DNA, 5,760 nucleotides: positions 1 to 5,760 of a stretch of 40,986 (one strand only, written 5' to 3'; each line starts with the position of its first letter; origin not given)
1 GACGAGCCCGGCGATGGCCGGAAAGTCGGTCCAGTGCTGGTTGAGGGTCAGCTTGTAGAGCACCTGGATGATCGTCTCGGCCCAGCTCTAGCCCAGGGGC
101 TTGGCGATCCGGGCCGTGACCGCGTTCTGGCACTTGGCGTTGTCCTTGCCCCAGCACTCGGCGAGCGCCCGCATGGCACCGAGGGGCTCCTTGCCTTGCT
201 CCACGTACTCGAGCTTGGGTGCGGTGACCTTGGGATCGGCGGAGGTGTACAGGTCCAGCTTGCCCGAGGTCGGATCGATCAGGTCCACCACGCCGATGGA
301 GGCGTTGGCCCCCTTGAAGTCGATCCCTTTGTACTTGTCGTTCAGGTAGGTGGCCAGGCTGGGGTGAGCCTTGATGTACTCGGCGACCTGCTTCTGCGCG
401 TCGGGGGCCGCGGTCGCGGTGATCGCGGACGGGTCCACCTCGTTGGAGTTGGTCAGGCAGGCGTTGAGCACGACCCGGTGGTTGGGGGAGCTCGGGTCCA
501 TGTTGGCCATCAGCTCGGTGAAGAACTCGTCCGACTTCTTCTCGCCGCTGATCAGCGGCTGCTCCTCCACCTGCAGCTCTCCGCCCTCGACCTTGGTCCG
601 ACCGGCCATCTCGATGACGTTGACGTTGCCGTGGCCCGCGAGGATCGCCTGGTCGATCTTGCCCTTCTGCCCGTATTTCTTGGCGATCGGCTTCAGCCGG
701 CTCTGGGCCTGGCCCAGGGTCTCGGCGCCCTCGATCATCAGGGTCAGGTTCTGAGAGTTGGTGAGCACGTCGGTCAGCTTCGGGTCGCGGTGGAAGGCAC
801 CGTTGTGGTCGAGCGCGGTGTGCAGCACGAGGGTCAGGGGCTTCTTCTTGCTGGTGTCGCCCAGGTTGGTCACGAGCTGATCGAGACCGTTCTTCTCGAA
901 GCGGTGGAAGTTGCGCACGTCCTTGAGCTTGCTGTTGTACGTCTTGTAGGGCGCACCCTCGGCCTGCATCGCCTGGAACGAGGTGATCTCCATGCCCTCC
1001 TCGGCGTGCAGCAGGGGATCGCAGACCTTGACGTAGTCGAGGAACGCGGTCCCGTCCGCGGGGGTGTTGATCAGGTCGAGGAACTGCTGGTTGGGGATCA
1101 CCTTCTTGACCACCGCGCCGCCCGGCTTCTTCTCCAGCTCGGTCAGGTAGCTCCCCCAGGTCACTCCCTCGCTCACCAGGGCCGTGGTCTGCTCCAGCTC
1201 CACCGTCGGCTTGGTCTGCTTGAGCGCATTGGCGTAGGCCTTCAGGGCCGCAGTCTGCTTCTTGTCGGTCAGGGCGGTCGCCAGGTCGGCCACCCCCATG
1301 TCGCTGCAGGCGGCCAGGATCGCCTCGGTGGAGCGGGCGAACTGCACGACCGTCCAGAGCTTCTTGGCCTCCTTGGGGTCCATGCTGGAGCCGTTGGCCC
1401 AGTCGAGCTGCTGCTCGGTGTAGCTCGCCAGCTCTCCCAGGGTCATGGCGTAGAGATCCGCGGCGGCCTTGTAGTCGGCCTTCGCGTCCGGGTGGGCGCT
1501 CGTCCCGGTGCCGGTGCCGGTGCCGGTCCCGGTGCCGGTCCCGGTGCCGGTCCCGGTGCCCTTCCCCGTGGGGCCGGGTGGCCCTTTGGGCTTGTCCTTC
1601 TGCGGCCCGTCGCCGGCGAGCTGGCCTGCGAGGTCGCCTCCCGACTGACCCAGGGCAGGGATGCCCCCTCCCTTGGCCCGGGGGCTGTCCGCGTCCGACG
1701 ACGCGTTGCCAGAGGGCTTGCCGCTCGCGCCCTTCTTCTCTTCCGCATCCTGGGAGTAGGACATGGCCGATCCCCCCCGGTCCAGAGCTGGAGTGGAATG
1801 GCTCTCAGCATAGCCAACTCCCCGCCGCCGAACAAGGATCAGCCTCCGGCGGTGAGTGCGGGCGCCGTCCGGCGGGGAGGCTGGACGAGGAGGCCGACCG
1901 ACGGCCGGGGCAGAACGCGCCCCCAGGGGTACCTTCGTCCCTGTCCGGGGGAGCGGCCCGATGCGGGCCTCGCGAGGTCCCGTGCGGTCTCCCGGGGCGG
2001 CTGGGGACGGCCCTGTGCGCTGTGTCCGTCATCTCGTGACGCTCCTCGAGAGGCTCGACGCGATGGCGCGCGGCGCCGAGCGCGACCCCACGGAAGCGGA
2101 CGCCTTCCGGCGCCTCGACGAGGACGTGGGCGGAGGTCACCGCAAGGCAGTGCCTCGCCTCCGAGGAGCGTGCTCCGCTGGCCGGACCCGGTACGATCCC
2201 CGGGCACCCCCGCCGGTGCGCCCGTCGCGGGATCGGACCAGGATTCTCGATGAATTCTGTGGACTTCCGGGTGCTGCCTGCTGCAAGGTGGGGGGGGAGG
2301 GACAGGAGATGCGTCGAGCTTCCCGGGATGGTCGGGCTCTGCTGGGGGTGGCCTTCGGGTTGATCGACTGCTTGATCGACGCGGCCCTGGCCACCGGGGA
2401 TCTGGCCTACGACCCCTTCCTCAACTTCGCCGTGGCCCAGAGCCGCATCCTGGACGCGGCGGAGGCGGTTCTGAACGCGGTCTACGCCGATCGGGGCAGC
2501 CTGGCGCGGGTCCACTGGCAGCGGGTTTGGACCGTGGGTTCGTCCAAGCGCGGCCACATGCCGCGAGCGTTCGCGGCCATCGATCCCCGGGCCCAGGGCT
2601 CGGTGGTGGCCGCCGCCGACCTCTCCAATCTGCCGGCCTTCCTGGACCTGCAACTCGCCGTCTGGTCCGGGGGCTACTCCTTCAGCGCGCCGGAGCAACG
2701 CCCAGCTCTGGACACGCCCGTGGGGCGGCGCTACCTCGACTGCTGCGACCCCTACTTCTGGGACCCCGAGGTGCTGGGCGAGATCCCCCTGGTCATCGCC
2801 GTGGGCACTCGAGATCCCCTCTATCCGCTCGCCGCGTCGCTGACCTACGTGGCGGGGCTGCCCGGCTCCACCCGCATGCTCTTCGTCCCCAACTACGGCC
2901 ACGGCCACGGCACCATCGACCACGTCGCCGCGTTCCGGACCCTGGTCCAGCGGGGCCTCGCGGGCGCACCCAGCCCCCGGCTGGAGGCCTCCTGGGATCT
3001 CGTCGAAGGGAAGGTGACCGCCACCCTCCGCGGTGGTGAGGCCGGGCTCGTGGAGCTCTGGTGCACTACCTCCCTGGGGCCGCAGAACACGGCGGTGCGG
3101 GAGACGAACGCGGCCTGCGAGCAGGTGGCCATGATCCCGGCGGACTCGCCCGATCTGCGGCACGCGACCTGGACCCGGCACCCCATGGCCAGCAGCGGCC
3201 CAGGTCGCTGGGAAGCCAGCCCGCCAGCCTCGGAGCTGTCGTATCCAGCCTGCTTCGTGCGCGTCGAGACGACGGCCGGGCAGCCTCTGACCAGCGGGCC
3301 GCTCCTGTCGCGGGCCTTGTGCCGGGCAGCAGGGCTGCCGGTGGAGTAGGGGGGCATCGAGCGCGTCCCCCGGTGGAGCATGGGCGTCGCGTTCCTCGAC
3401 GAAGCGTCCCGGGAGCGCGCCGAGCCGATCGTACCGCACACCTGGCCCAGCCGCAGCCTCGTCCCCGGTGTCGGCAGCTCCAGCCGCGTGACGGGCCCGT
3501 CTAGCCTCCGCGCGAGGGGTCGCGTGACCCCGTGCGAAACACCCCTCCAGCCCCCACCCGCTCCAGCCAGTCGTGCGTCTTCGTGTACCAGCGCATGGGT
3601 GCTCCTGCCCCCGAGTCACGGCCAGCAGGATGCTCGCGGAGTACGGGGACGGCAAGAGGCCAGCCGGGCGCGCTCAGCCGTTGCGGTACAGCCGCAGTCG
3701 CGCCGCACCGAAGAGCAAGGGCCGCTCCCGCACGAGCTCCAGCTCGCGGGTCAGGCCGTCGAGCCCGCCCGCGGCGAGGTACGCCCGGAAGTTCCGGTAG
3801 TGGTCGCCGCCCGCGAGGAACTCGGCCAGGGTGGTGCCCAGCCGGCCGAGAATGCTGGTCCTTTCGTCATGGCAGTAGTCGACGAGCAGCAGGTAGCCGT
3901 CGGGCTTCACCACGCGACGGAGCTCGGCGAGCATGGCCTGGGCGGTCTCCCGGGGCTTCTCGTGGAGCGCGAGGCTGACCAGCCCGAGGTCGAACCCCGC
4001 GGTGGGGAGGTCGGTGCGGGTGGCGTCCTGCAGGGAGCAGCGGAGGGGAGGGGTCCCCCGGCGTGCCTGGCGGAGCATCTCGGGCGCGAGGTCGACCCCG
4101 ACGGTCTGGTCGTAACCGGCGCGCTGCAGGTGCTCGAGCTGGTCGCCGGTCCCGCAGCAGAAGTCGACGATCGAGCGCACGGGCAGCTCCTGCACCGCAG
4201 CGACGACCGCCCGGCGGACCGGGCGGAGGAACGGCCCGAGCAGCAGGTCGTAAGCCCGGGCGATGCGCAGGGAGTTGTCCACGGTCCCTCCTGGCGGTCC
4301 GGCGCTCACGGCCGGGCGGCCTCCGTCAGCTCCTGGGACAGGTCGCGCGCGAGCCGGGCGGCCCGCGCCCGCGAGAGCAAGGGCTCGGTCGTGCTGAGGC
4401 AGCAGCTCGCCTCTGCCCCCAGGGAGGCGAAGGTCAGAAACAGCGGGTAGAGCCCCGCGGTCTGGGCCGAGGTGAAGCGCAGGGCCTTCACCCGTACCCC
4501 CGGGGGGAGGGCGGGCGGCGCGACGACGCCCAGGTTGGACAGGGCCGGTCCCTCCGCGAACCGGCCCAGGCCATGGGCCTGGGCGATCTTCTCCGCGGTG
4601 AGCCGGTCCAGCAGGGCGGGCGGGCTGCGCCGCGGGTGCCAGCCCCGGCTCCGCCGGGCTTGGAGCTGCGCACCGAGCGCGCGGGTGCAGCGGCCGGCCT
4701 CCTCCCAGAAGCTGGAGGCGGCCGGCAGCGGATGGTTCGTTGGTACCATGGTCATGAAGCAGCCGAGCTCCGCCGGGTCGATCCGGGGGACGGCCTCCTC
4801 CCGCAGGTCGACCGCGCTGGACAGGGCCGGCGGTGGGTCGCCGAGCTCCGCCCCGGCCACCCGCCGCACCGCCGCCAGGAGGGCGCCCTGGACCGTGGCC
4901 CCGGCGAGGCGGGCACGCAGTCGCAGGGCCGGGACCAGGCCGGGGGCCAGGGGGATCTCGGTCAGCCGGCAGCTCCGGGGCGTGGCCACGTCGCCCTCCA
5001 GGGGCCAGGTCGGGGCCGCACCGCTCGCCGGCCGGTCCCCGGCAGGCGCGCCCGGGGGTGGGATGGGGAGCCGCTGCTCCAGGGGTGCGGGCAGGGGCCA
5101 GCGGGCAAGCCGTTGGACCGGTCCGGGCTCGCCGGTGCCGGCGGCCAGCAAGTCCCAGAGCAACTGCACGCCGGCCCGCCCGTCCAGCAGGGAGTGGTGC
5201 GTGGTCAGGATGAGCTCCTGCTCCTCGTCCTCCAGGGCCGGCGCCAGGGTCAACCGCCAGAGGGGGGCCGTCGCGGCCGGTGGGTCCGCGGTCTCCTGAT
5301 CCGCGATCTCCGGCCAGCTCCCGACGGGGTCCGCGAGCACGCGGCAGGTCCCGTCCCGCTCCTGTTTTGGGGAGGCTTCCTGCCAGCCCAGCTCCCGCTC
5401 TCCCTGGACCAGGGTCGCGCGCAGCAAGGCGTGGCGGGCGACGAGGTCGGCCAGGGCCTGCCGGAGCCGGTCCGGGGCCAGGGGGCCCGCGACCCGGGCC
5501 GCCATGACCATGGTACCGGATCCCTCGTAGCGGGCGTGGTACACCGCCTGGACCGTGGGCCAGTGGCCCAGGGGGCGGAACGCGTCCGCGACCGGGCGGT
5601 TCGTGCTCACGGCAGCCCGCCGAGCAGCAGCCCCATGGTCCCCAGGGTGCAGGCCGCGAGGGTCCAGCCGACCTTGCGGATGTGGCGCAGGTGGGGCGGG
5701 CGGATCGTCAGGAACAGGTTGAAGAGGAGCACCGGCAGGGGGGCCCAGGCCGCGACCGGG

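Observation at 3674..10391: Six-gene translationally coupled operon: CrtC-like hydratase, GT2, B12-radical SAM, membrane protein, condensation-type acyltransferase, SAM methyltransferase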

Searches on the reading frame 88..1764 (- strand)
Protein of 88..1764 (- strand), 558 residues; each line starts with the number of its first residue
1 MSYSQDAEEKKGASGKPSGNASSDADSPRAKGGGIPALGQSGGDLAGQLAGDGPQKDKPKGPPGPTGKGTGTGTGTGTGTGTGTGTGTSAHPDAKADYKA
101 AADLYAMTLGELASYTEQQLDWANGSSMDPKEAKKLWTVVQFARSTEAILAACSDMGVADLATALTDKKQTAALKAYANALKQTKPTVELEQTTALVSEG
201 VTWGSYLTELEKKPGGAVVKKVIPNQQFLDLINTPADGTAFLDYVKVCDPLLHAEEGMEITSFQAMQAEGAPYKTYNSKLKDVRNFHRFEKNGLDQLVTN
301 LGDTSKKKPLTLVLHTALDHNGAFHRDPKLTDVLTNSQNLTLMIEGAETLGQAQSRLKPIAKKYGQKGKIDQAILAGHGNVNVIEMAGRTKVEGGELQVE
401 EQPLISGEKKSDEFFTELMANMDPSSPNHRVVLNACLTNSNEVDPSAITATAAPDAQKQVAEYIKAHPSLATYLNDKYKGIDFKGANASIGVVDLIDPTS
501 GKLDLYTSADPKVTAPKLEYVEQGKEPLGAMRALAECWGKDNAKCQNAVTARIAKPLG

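Call 12: search_protein_families(library=pfam, proteins=[window:88-1764:-], max_evalue=0.001)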
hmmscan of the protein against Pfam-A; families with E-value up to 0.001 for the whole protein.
window:88-1764:- (558 aa): 0 families

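Call 62: search_protein_families(library=ncbifam, proteins=[window:88-1764:-], max_evalue=1)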
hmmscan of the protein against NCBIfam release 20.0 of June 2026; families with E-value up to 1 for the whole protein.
window:88-1764:- (558 aa): 1 family
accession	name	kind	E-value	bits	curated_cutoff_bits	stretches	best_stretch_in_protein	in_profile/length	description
TIGR04529.1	MTB_hemophore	subfamily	0.068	14.1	32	1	448-475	34-61/77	hemophore-related protein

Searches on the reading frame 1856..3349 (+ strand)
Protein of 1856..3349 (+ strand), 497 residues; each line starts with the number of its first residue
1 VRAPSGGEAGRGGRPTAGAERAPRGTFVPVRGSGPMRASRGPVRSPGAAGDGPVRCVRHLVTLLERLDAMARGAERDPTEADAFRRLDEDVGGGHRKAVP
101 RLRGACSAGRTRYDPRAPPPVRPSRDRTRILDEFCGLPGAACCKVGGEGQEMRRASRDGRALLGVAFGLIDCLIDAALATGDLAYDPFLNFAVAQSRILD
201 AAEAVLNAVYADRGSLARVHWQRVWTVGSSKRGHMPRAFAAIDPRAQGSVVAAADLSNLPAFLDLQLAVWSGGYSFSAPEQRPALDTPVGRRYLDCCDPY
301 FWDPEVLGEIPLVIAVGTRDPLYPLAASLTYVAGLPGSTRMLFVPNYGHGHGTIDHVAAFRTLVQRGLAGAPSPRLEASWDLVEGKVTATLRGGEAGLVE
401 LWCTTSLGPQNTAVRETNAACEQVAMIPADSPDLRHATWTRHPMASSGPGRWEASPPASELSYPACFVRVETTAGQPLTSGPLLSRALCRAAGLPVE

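Call 12: search_protein_families(library=pfam, proteins=[window:1856-3349:+], max_evalue=0.001)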
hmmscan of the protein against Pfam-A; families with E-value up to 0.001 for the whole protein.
window:1856-3349:+ (497 aa): 1 family
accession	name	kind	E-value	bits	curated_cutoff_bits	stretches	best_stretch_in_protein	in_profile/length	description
PF10142.15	PhoPQ_related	-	1.3e-11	44.3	20.3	1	208-404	156-358/367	PhoPQ-activated pathogenicity-related protein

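Call 62: search_protein_families(library=ncbifam, proteins=[window:1856-3349:+], max_evalue=1)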
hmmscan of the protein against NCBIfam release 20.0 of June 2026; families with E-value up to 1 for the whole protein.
window:1856-3349:+ (497 aa): 0 families

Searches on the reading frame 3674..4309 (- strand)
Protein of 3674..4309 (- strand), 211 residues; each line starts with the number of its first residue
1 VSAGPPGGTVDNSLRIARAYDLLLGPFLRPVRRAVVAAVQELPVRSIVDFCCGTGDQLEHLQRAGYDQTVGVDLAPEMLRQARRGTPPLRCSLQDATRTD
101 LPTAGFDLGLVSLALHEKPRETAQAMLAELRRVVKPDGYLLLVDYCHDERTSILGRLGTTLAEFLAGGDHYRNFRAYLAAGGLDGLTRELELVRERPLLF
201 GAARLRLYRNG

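Call 6: search_protein_families(library=pfam, proteins=[window:3674-4309:-], max_evalue=0.1)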
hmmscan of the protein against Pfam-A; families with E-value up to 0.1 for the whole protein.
window:3674-4309:- (211 aa): 8 families
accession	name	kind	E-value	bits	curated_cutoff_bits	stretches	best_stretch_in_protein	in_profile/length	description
PF13649.12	Methyltransf_25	-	2.5e-17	63.8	27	1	47-138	1-97/97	Methyltransferase domain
PF08241.18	Methyltransf_11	-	2.5e-15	57.3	21.2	1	49-141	2-94/95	Methyltransferase domain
PF08242.18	Methyltransf_12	-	2.2e-09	38.3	30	1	49-140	2-98/98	Methyltransferase domain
PF13489.12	Methyltransf_23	-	5.6e-08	33.1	27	1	42-148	21-122/164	Methyltransferase domain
PF13847.12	Methyltransf_31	-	1.1e-06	28.8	27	1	47-148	7-115/145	Methyltransferase domain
PF01209.24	Ubie_methyltran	-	2.3e-06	27.6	20.1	1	33-148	37-157/233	ubiE/COQ5 methyltransferase family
PF03291.22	mRNA_G-N7_MeTrfase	-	0.0011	18.5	26.6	1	45-84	63-102/315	mRNA (guanine-N(7))-methyltransferase domain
PF00891.24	Methyltransf_2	-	0.0041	16.9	22.3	1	34-151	53-173/210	O-methyltransferase domain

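Call 7: search_protein_families(library=ncbifam, proteins=[window:3674-4309:-], max_evalue=0.1)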
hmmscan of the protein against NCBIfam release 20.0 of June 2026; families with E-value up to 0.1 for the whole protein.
window:3674-4309:- (211 aa): 42 families (the best 25 are shown)
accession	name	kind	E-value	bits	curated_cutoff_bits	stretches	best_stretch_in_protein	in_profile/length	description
NF045667.1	MTase_DVU1556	equivalog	3.7e-14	52.7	155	1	36-152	15-129/213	DVU_1556 family methyltransferase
NF001244.0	PRK00216.1-5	equivalog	3.7e-13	49.3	216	1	32-152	37-162/236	bifunctional demethylmenaquinone methyltransferase/2-methoxy-6-polyprenyl-1,4-benzoquinol methylase UbiE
TIGR01934.1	MenG_MenH_UbiE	subfamily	5.2e-13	48.8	158.35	1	32-150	28-149/223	ubiquinone/menaquinone biosynthesis methyltransferase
NF043040.1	corrin_prot_MT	hypoth_equivalog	6.6e-13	48.6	180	1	28-149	27-154/216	corrinoid protein-associated methyltransferase CpaM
TIGR02072.1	BioC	equivalog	5.7e-11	42.7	184.95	1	40-149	28-139/244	malonyl-ACP O-methyltransferase BioC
NF001241.0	PRK00216.1-2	equivalog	2.1e-10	40.6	327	1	29-148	37-153/231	demethylmenaquinone methyltransferase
NF038261.1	rhodoquin_RquA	equivalog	4.5e-09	36.4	175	1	48-153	54-164/218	rhodoquinone biosynthesis methyltransferase RquA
NF007610.0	PRK10258.1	equivalog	7e-08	32.1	342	1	34-146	33-142/251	malonyl-ACP O-methyltransferase BioC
NF052510.1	methyltran_MpqE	exception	6e-06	25.8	335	1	31-150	34-159/234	methyl-plastoquinone biosynthesis methyltransferase MpqE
NF041537.1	ArsM_AhpD_UU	exception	7.1e-06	25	510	1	45-145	78-183/345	arsenite methyltransferase/AhpD domain selenoprotein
NF002463.0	PRK01683.1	equivalog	1.6e-05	24.7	297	1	33-95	21-84/258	trans-aconitate 2-methyltransferase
NF045882.1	PLipidMtase_Leg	equivalog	5.4e-05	23.1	390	1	17-150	14-151/207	phospholipid N-methyltransferase PmtA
TIGR04074.1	bacter_Hen1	equivalog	7.8e-05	21.3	340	1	32-84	271-324/462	3' terminal RNA ribose 2'-O-methyltransferase Hen1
NF001243.0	PRK00216.1-4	equivalog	0.00018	20.9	235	1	40-144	44-153/237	demethylmenaquinone methyltransferase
NF041820.1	daptide_MTase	equivalog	0.0002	20.9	175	1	33-142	27-142/243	daptide-type RiPP biosynthesis methyltransferase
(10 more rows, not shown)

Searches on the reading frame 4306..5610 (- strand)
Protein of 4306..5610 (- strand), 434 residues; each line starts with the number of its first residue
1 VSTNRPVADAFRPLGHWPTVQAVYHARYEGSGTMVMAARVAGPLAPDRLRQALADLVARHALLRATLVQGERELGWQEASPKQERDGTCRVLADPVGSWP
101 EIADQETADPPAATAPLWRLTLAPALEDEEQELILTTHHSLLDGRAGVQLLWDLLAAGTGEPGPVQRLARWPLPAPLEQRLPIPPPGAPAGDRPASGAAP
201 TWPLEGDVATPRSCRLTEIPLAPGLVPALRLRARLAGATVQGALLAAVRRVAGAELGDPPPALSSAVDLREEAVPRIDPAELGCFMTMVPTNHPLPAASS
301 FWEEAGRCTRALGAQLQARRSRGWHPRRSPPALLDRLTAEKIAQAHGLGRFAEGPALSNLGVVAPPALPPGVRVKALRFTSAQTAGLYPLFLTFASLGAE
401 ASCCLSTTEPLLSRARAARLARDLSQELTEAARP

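Call 6: search_protein_families(library=pfam, proteins=[window:4306-5610:-], max_evalue=0.1)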
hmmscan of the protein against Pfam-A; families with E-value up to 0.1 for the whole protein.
window:4306-5610:- (434 aa): 4 families
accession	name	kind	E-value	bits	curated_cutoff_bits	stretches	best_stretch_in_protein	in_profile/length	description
PF16911.10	PapA_C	-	6.2e-08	32.8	30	1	232-380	23-163/203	Phthiocerol/phthiodiolone dimycocerosyl transferase C-terminus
PF00668.25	Condensation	-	8.5e-05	21.9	30.6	1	36-145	31-145/456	Condensation domain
PF07247.17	AATase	-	0.0018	17.4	22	1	113-155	137-181/500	Alcohol acetyltransferase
PF03007.21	WS_DGAT_cat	-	0.0031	17.8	23.6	1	116-161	114-159/263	Wax ester synthase/diacylglycerol acyltransferase catalytic domain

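Call 7: search_protein_families(library=ncbifam, proteins=[window:4306-5610:-], max_evalue=0.1)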
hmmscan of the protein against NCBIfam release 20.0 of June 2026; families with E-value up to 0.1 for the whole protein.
window:4306-5610:- (434 aa): 5 families
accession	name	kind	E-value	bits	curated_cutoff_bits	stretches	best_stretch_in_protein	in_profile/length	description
NF006787.0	PRK09294.1-1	subfamily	2.1e-14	53.2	396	1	33-418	23-390/420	acyltransferase PapA5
NF006788.0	PRK09294.1-2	equivalog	0.00059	18.7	539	1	25-167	17-157/422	phthiocerol/phthiodiolone dimycocerosyl transferase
TIGR02946.1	acyl_WS_DGAT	subfamily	0.00074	18.5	309.95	1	116-160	114-158/453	wax ester/triacylglycerol synthase family O-acyltransferase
NF004282.0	PRK05691.1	subfamily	0.0036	13.3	4090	1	38-146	704-816/4334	non-ribosomal peptide synthase/polyketide synthase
NF006790.0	PRK09294.1-4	equivalog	0.048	12.4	716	0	35-179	25-161/418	phthiocerol/phthiodiolone dimycocerosyl transferase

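Call 55: search_solved_structures(query=window:4306-5610:-, max_evalue=1)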
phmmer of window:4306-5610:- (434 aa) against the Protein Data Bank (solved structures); distinct sequences matched with E-value up to 1: 3.
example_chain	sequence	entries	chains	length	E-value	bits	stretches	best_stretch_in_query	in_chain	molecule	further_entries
8s6l_A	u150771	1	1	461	2.4e-09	40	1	34-384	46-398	Phthiocerol/phthiodiolone dimycocerosyl transferase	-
4znm_A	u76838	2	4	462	0.057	15.6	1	35-164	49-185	C-domain type II peptide synthetase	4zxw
6chj_A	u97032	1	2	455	0.3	13.3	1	115-164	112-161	Diacylglycerol O-acyltransferase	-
